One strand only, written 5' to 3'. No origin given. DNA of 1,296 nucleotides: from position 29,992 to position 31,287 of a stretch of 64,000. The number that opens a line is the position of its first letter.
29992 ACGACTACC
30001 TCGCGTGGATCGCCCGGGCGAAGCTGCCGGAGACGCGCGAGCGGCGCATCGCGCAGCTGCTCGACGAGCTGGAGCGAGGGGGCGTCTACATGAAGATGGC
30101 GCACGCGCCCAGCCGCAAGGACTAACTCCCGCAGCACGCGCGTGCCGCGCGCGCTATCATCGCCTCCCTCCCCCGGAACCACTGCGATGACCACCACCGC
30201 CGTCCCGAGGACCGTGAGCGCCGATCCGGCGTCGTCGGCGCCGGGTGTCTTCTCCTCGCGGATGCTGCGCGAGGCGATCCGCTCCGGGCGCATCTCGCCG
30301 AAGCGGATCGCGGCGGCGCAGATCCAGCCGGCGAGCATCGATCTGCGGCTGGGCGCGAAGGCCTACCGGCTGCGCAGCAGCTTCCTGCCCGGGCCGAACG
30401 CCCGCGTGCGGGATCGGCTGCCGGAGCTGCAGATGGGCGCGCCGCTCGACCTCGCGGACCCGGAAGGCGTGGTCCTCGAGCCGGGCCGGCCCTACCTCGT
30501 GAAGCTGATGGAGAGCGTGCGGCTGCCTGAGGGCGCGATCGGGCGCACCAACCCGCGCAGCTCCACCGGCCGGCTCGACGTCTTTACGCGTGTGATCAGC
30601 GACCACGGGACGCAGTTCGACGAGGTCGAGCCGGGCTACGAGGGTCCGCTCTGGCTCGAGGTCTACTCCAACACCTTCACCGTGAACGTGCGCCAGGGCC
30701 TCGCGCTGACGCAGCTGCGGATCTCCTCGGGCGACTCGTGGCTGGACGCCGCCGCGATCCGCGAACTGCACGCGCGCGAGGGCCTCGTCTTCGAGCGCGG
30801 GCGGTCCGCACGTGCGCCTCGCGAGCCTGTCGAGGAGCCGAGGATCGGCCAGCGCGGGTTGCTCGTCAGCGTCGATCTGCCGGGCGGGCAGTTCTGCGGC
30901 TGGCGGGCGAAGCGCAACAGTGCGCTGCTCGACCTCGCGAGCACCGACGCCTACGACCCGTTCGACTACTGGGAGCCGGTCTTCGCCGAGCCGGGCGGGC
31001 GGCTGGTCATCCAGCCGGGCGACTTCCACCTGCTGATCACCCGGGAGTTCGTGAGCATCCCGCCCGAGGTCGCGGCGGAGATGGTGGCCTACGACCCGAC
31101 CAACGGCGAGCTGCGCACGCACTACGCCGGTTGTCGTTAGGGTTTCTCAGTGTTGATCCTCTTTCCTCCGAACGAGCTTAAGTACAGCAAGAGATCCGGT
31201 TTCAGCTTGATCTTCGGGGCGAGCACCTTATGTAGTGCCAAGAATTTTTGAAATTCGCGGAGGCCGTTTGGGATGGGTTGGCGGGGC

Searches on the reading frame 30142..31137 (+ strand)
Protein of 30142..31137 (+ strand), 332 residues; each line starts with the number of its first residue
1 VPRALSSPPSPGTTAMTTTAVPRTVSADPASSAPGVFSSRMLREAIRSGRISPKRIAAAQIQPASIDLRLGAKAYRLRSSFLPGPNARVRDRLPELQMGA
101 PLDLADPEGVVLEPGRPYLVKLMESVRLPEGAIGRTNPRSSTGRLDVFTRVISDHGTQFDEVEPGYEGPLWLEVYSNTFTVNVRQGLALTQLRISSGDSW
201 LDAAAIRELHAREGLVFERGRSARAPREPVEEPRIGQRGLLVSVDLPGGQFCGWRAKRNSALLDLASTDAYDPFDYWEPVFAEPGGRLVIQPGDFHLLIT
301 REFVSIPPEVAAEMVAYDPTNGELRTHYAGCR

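Call 48: search_protein_families(library=pfam, proteins=[window:30142-31137:+], max_evalue=0.001)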
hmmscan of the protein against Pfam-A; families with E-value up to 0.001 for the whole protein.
window:30142-31137:+ (332 aa): 3 families
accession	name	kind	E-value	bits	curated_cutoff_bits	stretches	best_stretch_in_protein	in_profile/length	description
PF06559.16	DCD_N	-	5.7e-58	195.9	21.4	1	34-197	2-163/164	2'-deoxycytidine 5'-triphosphate deaminase (DCD) N-terminal domain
PF22769.1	DCD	-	1.3e-48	165.4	27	2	37-194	2-150/153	dCTP deaminase-like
PF22569.1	DCD_C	-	9.7e-32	110.3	22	1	206-330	5-120/192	2'-deoxycytidine 5'-triphosphate deaminase (DCD), C-terminal domain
